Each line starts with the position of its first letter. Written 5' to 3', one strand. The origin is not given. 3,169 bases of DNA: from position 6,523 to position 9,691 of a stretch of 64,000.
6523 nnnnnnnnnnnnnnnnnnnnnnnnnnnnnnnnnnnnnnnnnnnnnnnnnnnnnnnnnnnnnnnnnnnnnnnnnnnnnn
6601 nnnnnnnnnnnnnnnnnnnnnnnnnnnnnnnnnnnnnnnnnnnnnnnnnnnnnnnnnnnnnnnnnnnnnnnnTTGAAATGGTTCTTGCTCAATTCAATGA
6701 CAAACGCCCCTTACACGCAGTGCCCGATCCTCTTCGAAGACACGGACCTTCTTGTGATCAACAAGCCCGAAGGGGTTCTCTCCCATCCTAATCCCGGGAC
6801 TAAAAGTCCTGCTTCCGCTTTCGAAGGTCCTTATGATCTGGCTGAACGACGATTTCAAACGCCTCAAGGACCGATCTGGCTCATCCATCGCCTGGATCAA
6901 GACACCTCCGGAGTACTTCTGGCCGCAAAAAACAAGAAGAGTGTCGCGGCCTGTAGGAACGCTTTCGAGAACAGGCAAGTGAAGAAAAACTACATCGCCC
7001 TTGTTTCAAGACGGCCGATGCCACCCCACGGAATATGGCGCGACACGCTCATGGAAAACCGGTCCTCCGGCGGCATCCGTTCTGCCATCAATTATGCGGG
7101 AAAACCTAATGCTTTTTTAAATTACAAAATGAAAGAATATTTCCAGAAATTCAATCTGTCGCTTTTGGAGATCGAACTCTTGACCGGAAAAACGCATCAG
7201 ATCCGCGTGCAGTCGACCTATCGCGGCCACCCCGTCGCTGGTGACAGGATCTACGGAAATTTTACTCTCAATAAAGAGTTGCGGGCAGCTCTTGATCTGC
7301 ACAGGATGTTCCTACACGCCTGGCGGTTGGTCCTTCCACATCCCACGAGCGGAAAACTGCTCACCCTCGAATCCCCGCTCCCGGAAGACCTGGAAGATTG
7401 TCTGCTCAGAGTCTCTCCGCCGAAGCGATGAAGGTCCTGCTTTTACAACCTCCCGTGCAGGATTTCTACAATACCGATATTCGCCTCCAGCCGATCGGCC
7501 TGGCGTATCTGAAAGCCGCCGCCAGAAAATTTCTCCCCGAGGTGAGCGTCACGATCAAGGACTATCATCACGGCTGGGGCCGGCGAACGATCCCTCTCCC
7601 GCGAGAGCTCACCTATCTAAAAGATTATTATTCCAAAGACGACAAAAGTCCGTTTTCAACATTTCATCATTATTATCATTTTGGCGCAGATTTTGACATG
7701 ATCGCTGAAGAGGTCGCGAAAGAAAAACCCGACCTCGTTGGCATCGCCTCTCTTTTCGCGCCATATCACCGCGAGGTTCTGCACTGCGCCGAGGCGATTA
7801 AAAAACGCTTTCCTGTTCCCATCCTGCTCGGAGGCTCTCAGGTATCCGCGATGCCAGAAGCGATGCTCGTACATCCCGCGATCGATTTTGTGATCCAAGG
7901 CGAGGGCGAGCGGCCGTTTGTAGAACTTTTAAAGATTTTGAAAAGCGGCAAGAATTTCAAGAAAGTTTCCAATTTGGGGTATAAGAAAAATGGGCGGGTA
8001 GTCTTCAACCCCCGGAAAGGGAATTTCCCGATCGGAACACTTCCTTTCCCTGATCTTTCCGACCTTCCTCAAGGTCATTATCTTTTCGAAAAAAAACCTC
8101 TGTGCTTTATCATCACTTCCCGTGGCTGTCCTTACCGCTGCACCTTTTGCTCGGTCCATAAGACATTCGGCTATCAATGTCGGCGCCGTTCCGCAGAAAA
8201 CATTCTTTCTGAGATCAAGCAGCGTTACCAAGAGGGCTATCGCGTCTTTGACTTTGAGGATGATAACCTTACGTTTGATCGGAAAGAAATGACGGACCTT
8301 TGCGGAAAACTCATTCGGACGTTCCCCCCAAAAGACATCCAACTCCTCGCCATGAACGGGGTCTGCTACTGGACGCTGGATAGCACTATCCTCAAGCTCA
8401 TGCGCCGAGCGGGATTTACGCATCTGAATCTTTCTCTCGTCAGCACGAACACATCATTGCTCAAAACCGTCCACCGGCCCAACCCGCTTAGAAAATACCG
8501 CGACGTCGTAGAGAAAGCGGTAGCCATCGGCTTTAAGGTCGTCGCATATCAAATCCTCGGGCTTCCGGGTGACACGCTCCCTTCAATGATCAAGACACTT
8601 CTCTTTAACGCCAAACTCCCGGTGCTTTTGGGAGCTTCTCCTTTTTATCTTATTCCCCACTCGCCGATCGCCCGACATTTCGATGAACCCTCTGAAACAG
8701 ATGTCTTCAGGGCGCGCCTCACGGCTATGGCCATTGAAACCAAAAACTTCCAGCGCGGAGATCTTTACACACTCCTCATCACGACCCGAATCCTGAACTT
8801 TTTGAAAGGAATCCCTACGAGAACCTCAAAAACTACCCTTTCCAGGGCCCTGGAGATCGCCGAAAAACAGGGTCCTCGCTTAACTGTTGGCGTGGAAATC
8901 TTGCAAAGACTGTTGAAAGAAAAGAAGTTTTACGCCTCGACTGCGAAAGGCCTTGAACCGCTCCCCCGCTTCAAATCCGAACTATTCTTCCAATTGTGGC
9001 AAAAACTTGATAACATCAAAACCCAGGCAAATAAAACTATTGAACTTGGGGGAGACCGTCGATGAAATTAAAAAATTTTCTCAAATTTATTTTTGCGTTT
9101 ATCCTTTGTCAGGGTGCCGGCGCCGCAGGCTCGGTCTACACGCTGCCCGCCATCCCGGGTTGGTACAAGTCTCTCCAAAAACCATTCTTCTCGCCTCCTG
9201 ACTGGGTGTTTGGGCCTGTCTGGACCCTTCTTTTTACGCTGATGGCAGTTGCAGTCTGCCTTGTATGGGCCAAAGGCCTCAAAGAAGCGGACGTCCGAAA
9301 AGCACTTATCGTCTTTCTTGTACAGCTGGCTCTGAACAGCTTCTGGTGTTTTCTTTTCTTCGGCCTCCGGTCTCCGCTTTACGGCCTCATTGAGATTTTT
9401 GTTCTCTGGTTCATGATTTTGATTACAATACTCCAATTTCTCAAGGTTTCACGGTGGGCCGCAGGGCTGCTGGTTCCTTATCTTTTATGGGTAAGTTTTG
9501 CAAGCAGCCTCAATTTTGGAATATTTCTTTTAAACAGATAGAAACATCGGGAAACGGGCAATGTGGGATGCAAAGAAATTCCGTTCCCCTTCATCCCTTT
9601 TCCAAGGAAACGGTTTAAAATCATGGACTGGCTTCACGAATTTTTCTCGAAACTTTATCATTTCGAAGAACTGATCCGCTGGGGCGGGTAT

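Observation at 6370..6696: Ribosome-site-equipped 25-codon polybasic ORF ending in CCCR, followed by a perfect 15-bp hairpin, in the leader of the rluA/B12-rSAM/tspO operon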

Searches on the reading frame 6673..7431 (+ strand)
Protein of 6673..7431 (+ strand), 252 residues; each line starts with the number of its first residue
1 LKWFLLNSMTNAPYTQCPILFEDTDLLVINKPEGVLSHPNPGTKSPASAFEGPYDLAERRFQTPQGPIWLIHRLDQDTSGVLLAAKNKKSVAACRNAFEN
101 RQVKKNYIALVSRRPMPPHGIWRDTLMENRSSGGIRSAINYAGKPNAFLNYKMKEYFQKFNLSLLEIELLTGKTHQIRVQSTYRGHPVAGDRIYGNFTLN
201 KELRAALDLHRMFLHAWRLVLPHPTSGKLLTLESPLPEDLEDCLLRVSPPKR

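Call 6: search_protein_families(library=pfam, proteins=[window:6673-7431:+])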
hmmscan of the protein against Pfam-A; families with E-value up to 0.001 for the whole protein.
window:6673-7431:+ (252 aa): 1 family
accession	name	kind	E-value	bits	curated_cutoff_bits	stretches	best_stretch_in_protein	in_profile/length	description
PF00849.27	PseudoU_synth_2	-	2.4e-27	96.5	26.8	1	25-180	1-149/152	RNA pseudouridylate synthase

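Call 9: find_encoding_contigs(protein=window:6673-7431:+, flank=3000, max_places=10)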
Protein window:6673-7431:+ (252 aa): no gene with exactly this product is on record in the collection.

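Call 11: find_encoding_contigs(protein=window:6697-7431:+, flank=3000, max_places=10)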
Protein window:6697-7431:+ (244 aa): 18 contigs read that carry it; 3 places shown.
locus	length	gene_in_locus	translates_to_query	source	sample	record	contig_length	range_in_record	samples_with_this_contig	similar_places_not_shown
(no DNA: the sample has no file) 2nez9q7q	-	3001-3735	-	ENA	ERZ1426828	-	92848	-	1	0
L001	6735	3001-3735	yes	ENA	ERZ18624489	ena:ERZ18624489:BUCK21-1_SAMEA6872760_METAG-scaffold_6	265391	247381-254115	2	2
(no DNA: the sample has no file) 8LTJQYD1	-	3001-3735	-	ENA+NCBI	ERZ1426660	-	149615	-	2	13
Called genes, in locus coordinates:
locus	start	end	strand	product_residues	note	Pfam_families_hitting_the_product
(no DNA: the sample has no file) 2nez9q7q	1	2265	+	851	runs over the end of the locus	PF00690:Cation_ATPase_N, PF00122:E1-E2_ATPase, PF00702:Hydrolase, PF13246:Cation_ATPase, PF00689:Cation_ATPase_C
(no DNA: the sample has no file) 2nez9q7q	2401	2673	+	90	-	PF01169:GDT1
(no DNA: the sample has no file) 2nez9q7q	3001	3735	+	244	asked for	PF00849:PseudoU_synth_2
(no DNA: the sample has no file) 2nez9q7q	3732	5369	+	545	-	PF02310:B12-binding, PF04055:Radical_SAM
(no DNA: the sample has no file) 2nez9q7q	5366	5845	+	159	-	PF03073:TspO_MBR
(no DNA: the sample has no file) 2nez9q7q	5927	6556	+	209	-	PF09335:VTT_dom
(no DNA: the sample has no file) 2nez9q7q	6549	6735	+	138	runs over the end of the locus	PF04342:DMT_6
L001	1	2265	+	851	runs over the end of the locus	PF00690:Cation_ATPase_N, PF00122:E1-E2_ATPase, PF00702:Hydrolase, PF13246:Cation_ATPase, PF00689:Cation_ATPase_C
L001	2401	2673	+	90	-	PF01169:GDT1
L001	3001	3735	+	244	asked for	PF00849:PseudoU_synth_2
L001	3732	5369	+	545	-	PF02310:B12-binding, PF04055:Radical_SAM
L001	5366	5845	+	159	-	PF03073:TspO_MBR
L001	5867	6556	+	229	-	PF09335:VTT_dom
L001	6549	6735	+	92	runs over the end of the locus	PF04342:DMT_6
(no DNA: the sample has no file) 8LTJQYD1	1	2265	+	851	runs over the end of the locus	PF00690:Cation_ATPase_N, PF00122:E1-E2_ATPase, PF00702:Hydrolase, PF13246:Cation_ATPase, PF00689:Cation_ATPase_C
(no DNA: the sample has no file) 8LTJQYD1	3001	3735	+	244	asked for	PF00849:PseudoU_synth_2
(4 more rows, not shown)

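Call 12: find_homologous_proteins(query=window:6697-7428:+)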
Query window:6697-7428:+ (244 aa): 7610 proteins with E <= 0.001 among 8000 candidates; the best 120 are listed.
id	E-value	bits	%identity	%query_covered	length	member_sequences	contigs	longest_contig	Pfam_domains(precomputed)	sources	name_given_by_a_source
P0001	5.1e-164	562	100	100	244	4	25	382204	PF00849.28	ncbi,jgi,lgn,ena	-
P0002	2.8e-147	507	89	100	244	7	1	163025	PF00849.28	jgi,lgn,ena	-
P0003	3.8e-147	506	89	100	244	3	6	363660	PF00849.28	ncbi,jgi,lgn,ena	jgi:RluA family pseudouridine synthase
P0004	1.2e-146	505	88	100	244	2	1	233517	PF00849.28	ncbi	ncbi:MAG: pseudouridine synthase [Candidatus Omnitrophota bacterium]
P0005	1.5e-146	505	88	100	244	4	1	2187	PF00849.28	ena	-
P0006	2.8e-146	504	89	100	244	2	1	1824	PF00849.28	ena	-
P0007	3.0e-146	503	88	100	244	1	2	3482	PF00849.28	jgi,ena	-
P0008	1.7e-144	498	88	100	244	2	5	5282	PF00849.28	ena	-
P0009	1.7e-144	498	86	100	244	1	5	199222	PF00849.28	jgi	jgi:RluA family pseudouridine synthase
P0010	2.3e-144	497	88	100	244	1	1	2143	PF00849.28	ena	-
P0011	3.0e-143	494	87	100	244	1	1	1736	PF00849.28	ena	-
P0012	5.1e-143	493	87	100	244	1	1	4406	PF00849.28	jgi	jgi:23S rRNA pseudouridine955/2504/2580 synthase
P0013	1.5e-142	491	87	100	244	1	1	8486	PF00849.28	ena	-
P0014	3.6e-142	490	87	100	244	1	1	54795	PF00849.28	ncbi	ncbi:MAG: RluA family pseudouridine synthase [Candidatus Omnitrophota bacterium]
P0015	4.3e-142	490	85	100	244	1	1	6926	PF00849.28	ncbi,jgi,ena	ncbi:MAG: RluA family pseudouridine synthase [Candidatus Omnitrophota bacterium]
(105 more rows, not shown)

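Call 14: find_related_loci(query=A1, collection=genome_contigs, flank=3000)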
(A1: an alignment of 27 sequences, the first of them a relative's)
Query A1 (244 aa) in genome_contigs; peptide patterns used: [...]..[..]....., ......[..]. (x = any residue, [..] = any of these).
509 stretches matched a pattern; 449 encode a relative of the query (tblastn E <= 1e-3); the best 80 are kept; 80 distinct loci.
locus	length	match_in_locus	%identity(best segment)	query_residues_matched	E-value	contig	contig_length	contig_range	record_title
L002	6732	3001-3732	88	1-244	4e-150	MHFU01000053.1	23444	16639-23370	MAG: Omnitrophica bacterium RIFOXYB12_FULL_50_7 rifoxyb3_full_scaffold_1989, whole genome shotgun sequence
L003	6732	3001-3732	87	1-244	6e-147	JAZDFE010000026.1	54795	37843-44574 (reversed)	MAG: Candidatus Omnitrophota bacterium isolate MEGAHIT-group-0.189 k141_3735814, whole genome shotgun sequence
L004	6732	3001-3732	86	1-244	5e-146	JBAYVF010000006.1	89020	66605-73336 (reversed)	MAG: Candidatus Omnitrophota bacterium isolate SO_2016_LW3_53 scaffold00382_LW162_2016, whole genome shotgun sequence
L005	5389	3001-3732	85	1-244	1e-146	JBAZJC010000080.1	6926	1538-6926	MAG: Candidatus Omnitrophota bacterium isolate SO_2017_LW4_11 scaffold_21175_c1_LW137-91_2017, whole genome shotgun sequ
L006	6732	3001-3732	89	1-244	8e-145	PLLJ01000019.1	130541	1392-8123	MAG: Candidatus Omnitrophota bacterium isolate fen_1321 73.20120800_E3X.43_contig_311, whole genome shotgun sequence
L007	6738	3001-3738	85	1-244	4e-144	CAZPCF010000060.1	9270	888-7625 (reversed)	MAG TPA_asm: uncultured bacterium isolate SRP178699_co1_136 genome assembly, contig: NODE_10413_length_9270_cov_4.867282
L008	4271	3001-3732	84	1-244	4e-145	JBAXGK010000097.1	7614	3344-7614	MAG: Candidatus Omnitrophota bacterium isolate ELA295 MAG295_97, whole genome shotgun sequence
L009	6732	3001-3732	83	1-244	1e-141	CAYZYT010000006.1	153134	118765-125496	MAG TPA_asm: uncultured bacterium isolate SRP272421_co2_334 genome assembly, contig: NODE_54_length_153134_cov_13.195657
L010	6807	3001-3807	77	1-244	3e-141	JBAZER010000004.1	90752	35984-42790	MAG: Candidatus Omnitrophota bacterium isolate SO_2017_LW3_130 NODE_473_length_90752_cov_2.142389_LW162_2017, whole geno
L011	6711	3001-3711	88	1-237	2e-140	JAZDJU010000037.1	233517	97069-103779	MAG: Candidatus Omnitrophota bacterium isolate MEGAHIT-group-0.500 k141_8766551, whole genome shotgun sequence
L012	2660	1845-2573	84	1-244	1e-145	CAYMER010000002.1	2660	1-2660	MAG TPA_asm: uncultured bacterium isolate binchicken_co18_506 genome assembly, contig: k141_1113241, whole genome shotgu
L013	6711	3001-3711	82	1-237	7e-136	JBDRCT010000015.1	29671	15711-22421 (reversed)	MAG: Candidatus Omnitrophota bacterium isolate MEGAHIT-group-1.200 k141_2063204, whole genome shotgun sequence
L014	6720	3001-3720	76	1-240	2e-128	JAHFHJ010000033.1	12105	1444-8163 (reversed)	MAG: Candidatus Omnitrophota bacterium isolate nzgw336 NODE_8545_length_12106_cov_10.279766, whole genome shotgun sequen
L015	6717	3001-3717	72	1-239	5e-123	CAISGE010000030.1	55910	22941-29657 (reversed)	MAG: Candidatus Omnitrophica bacterium isolate AM-lipid-02-D9_bin-1187 genome assembly, contig: bin-1187:30/80, whole ge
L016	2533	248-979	74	1-244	1e-127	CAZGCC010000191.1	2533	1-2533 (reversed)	MAG TPA_asm: uncultured bacterium isolate binchicken_co113_1 genome assembly, contig: NODE_49513_length_2533_cov_4.02502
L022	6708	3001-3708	64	1-236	2e-103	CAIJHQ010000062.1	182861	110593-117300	MAG: Candidatus Omnitrophica bacterium isolate AM-sed-core1-D1_bin-136 genome assembly, contig: bin-136:62/68, whole gen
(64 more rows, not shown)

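Call 19: search_protein_families(library=ncbifam, max_evalue=1, proteins=[L011:2037-2996:+, L003:482-1360:+, L022:350-1699:+])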
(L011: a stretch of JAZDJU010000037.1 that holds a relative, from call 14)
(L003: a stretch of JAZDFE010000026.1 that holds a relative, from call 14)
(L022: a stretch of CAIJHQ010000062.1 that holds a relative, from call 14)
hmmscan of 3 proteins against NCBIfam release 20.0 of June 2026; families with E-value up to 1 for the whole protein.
L011:2037-2996:+ (319 aa): 4 families
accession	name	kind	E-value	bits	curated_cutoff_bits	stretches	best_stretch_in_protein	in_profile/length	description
NF040736.1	efflux_SaoE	equivalog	1.1e-30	107.1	325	1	37-314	21-297/352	efflux transporter SaoE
NF033936.1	CuZnOut_SO0444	equivalog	1e-28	100.5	300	2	38-156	12-128/351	SO_0444 family Cu/Zn efflux transporter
NF037962.1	arsenic_eff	subfamily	0.00057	19.3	100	2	217-314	24-117/287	arsenic efflux protein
TIGR03800.1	PLP_synth_Pdx2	equivalog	0.064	13.2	105.55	1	217-253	47-84/184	pyridoxal 5'-phosphate synthase glutaminase subunit PdxT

L003:482-1360:+ (292 aa): 1 family
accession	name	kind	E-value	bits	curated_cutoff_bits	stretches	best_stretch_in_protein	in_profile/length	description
NF037962.1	arsenic_eff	subfamily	2.3e-73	247.1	100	1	11-285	1-287/287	arsenic efflux protein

L022:350-1699:+ (449 aa): 28 families (the best 25 are shown)
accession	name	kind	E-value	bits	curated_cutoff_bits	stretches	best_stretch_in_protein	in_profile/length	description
TIGR00400.1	mgtE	equivalog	9.3e-39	133.4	232.75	1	210-443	17-250/450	magnesium transporter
NF038279.1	TF_CBS_SpxR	exception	3.7e-11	42.4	600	1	344-442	206-303/427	CBS-HotDog domain-containing transcription factor SpxR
NF002505.0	PRK01862.1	equivalog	1.9e-08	33.4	482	1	358-442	476-568/577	ClcB-like voltage-gated chloride channel protein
TIGR01186.1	proV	subfamily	5.4e-08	32.3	326.6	1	324-438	242-351/363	betaine/proline/choline family ABC transporter ATP-binding protein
TIGR01302.1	IMP_dehydrog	equivalog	2.2e-07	30.1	481.5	1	332-444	88-200/450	IMP dehydrogenase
NF053603.1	HhpR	exception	1.1e-06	28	520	1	357-441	29-114/282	CBS domain-containing high hydrostatic pressure regulator HhpR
NF041552.1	TF_PrdR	equivalog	1.7e-06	26.7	795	1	333-444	15-125/577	sigma-54 dependent transcriptional regulator PrdR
NF011449.0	PRK14869.2-5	equivalog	2.7e-06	26.7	411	1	383-442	62-122/451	putative manganese-dependent inorganic diphosphatase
NF011441.0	PRK14869.1-3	equivalog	5.2e-06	25.4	753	1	390-441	70-121/548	putative manganese-dependent inorganic diphosphatase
NF011440.0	PRK14869.1-2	equivalog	7.9e-06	24.8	746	1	390-445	243-299/541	putative manganese-dependent inorganic diphosphatase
NF011443.0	PRK14869.1-5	equivalog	8.5e-06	24.5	335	1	386-445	245-305/546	putative manganese-dependent inorganic diphosphatase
NF005869.0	PRK07807.1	equivalog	3.5e-05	23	549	1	335-440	100-200/479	GuaB1 family IMP dehydrogenase-related protein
NF011445.0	PRK14869.2-1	equivalog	3.7e-05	22.3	483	1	381-439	61-119/548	putative manganese-dependent inorganic diphosphatase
NF052358.1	GMPRedGuaB1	equivalog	5e-05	22.6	675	1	333-438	98-198/479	GMP reductase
TIGR01137.1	cysta_beta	equivalog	0.00019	20.2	510.25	1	387-442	337-392/457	cystathionine beta-synthase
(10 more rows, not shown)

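Call 20: search_protein_families(library=pfam, max_evalue=1, proteins=[L011:2037-2996:+, L003:482-1360:+, L022:350-1699:+])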
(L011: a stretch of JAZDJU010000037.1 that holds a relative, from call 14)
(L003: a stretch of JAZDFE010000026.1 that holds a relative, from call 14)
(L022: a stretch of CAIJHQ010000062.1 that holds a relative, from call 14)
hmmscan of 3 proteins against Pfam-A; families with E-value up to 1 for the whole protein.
L011:2037-2996:+ (319 aa): 1 family
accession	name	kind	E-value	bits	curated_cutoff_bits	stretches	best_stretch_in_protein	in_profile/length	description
PF03773.19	ArsP_1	-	1.4e-61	208.7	32.3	1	23-312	3-293/294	Predicted permease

L003:482-1360:+ (292 aa): 2 families
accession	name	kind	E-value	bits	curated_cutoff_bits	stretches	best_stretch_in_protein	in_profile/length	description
PF11449.14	ArsP_2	-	2.1e-23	83.5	32.5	2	6-142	11-144/359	Putative, 10TM heavy-metal exporter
PF16983.11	MFS_MOT1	-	0.0093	16.7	30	1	16-73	10-61/111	Molybdate transporter of MFS superfamily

L022:350-1699:+ (449 aa): 6 families
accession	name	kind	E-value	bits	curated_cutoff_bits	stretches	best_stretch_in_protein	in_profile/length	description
PF03448.22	MgtE_N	-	3.1e-22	79.4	25.9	1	223-319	1-97/102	MgtE intracellular N domain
PF00571.33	CBS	-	2.5e-19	69.8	24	2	391-443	2-54/57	CBS domain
PF05239.21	PRC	-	6.1e-05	23.4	21.2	1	13-82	2-73/78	PRC-barrel domain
PF14841.11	FliG_M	-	0.00046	20.8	25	0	276-305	16-45/76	FliG middle domain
PF10069.14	DICT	-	0.072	13.5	23.8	1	334-370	48-83/129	Sensory domain in DIguanylate Cyclases and Two-component system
PF13420.13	Acetyltransf_4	-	0.088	13.3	24.3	1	329-387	16-75/155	Acetyltransferase (GNAT) domain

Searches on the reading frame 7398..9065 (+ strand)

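Call 6: search_protein_families(library=pfam, proteins=[window:7398-9065:+])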
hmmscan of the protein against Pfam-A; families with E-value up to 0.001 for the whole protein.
window:7398-9065:+ (555 aa): 2 families
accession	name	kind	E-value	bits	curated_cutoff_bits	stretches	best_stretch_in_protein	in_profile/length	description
PF04055.27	Radical_SAM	-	3.2e-18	66.9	29.5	1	238-401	1-163/166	Radical SAM superfamily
PF02310.24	B12-binding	-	3.7e-14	53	32.1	1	100-178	41-121/121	B12 binding domain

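Call 48: search_protein_families(library=ncbifam, proteins=[window:7398-9065:+], max_evalue=0.00001)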
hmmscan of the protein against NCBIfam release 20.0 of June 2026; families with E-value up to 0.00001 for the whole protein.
window:7398-9065:+ (555 aa): 24 families
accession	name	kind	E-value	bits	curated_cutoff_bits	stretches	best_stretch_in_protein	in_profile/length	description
NF038361.1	rSAM_Sden_1168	equivalog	3.3e-34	118.4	575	1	93-408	123-452/560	Sden_1168 family B12-binding radical SAM P-methyltransferase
TIGR02026.1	BchE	equivalog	2.4e-27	96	481.35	1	101-372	54-330/497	magnesium-protoporphyrin IX monomethyl ester anaerobic oxidative cyclase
TIGR03471.1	HpnJ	equivalog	2.8e-27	95.7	577.6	1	125-407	82-365/472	hopanoid biosynthesis associated radical SAM protein HpnJ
TIGR04013.1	B12_SAM_MJ_1487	hypoth_equivalog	3.9e-25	88.5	251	1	99-282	31-198/382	TIGR04013 family B12-binding domain/radical SAM domain-containing protein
NF050148.1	rSAM_ApyD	equivalog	1.1e-23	83.6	750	1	99-393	63-352/645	RiPP biosynthesis radical SAM protein ApyD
TIGR04072.2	rSAM_ladder_B12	equivalog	7.3e-23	80.9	360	1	122-401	81-343/443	lipid biosynthesis B12-binding/radical SAM protein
TIGR04014.1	B12_SAM_MJ_0865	equivalog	8.3e-22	77.6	360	1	105-400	33-329/434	methyl-coenzyme M reductase glutamine C-methyltransferase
TIGR04479.1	bcpD_PhpK_rSAM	subfamily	4.7e-20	71.4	600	1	92-427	92-430/504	PhpK family radical SAM P-methyltransferase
NF033712.0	B12_rSAM_KedN5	subfamily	2.3e-19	69.1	700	1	98-400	50-363/624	KedN5 family methylcobalamin-dependent radical SAM C-methyltransferase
TIGR03975.1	rSAM_ocin_1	subfamily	1.4e-18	66.8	281.85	1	100-392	118-415/606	RiPP maturation radical SAM C-methyltransferase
TIGR04367.1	HpnR_B12_rSAM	equivalog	4e-18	65.2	650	1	103-382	53-328/490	hopanoid C-3 methylase HpnR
TIGR04385.1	B12_rSAM_cofa1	equivalog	1.4e-15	57.4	450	1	136-308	95-269/438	B12 lower ligand biosynthesis radical SAM protein BzaD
TIGR04190.1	B12_SAM_Ta0216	equivalog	1.7e-13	50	500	1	106-206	75-178/554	TIGR04190 family B12-binding domain/radical SAM domain protein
TIGR04295.1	B12_rSAM_oligo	hypoth_equivalog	7.6e-13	47.9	400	1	128-303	91-267/422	TIGR04295 family B12-binding domain-containing radical SAM protein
TIGR04428.1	B12_rSAM_trp_MT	equivalog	7.3e-12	44.4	500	0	123-200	82-157/558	tryptophan 2-C-methyltransferase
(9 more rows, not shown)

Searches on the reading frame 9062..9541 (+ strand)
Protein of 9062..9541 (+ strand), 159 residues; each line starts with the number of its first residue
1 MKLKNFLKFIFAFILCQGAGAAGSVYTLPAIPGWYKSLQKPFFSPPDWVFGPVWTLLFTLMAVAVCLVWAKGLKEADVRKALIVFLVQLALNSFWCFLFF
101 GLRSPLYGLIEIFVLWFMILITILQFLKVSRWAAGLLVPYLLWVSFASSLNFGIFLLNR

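Call 6: search_protein_families(library=pfam, proteins=[window:9062-9541:+])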
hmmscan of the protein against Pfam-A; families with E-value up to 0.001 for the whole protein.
window:9062-9541:+ (159 aa): 1 family
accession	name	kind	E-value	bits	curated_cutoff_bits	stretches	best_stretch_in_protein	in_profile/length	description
PF03073.20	TspO_MBR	-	1.5e-47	161.4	24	1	13-155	2-144/145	TspO/MBR family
